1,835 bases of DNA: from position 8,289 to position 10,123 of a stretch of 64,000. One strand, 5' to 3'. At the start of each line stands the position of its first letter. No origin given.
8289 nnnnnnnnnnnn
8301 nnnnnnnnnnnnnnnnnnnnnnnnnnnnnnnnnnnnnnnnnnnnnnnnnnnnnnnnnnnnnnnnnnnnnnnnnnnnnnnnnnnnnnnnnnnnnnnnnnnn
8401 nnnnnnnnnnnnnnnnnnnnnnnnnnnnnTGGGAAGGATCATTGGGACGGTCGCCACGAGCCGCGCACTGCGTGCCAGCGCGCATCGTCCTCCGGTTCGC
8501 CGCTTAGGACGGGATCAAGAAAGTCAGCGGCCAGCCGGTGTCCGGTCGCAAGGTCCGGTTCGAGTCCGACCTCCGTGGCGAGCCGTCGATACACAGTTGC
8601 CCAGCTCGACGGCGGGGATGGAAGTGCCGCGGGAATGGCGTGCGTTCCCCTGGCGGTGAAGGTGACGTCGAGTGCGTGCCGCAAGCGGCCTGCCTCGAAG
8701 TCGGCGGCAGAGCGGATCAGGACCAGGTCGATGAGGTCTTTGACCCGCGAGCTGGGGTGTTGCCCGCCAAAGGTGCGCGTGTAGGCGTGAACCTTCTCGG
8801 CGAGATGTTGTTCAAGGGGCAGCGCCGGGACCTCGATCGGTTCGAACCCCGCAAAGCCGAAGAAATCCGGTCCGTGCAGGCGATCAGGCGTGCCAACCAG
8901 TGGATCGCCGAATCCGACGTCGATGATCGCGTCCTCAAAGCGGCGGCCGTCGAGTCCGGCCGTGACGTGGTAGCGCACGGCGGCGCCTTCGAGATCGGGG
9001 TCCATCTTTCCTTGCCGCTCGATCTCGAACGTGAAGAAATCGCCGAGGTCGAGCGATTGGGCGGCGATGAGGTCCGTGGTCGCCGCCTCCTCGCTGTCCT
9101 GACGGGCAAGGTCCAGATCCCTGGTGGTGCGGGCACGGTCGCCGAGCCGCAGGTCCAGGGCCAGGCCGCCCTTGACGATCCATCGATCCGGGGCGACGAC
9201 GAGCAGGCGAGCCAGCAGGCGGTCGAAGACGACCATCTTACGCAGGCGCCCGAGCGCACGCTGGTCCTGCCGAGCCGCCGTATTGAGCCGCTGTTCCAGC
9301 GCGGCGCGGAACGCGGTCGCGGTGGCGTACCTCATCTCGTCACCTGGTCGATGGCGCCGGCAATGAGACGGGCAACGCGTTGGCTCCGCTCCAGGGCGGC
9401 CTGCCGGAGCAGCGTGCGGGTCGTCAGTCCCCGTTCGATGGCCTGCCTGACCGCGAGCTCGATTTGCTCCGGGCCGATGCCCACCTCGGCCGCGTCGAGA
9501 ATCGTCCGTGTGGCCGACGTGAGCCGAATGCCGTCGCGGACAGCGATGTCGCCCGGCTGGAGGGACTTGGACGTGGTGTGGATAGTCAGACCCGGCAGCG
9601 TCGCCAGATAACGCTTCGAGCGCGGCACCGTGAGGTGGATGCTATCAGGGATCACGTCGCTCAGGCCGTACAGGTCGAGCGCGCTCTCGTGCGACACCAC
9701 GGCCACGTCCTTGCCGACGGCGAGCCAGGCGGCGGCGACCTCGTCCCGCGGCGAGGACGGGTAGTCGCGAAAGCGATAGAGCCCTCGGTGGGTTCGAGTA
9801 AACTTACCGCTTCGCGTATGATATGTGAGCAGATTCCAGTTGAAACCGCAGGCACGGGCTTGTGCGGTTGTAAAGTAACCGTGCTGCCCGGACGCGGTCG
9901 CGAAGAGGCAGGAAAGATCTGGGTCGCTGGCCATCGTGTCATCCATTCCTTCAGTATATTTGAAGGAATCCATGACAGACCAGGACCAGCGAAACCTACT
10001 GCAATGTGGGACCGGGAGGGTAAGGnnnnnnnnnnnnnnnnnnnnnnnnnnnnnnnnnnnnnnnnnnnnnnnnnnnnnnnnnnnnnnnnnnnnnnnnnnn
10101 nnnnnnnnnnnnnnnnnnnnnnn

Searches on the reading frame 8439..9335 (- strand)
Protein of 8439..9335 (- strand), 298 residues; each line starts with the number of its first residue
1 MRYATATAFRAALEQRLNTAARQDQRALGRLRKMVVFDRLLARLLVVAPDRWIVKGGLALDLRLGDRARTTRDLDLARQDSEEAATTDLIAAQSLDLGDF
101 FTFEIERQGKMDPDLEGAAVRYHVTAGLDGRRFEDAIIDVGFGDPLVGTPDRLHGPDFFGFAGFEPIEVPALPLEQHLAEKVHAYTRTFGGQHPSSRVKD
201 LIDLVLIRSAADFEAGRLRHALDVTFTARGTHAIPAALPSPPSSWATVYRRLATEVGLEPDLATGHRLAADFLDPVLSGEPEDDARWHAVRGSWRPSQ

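Call 6: search_protein_families(library=pfam, proteins=[window:8439-9335:-], max_evalue=0.01)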
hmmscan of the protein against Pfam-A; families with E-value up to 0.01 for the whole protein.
window:8439-9335:- (298 aa): 2 families
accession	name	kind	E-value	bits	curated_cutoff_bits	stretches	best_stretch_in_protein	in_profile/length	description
PF08843.17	AbiEii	-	7e-28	98.6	22.5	1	39-260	1-210/238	Nucleotidyl transferase AbiEii toxin, Type IV TA system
PF10706.15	Aminoglyc_resit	-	1.8e-05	25.4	21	1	49-95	13-59/149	Aminoglycoside-2''-adenylyltransferase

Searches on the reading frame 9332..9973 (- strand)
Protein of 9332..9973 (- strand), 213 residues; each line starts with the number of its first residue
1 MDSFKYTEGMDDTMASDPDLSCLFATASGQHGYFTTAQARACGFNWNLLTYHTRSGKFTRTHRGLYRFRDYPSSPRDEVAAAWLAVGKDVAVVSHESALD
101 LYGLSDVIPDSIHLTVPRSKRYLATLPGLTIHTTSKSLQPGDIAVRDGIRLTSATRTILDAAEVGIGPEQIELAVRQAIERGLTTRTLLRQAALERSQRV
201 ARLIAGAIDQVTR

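Call 6: search_protein_families(library=pfam, proteins=[window:9332-9973:-], max_evalue=0.01)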
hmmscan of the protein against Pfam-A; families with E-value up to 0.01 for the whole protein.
window:9332-9973:- (213 aa): 1 family
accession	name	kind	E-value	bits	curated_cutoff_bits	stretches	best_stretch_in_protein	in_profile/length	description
PF13338.12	AbiEi_4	-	9.9e-10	38.8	25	1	24-68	4-48/49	Transcriptional regulator, AbiEi antitoxin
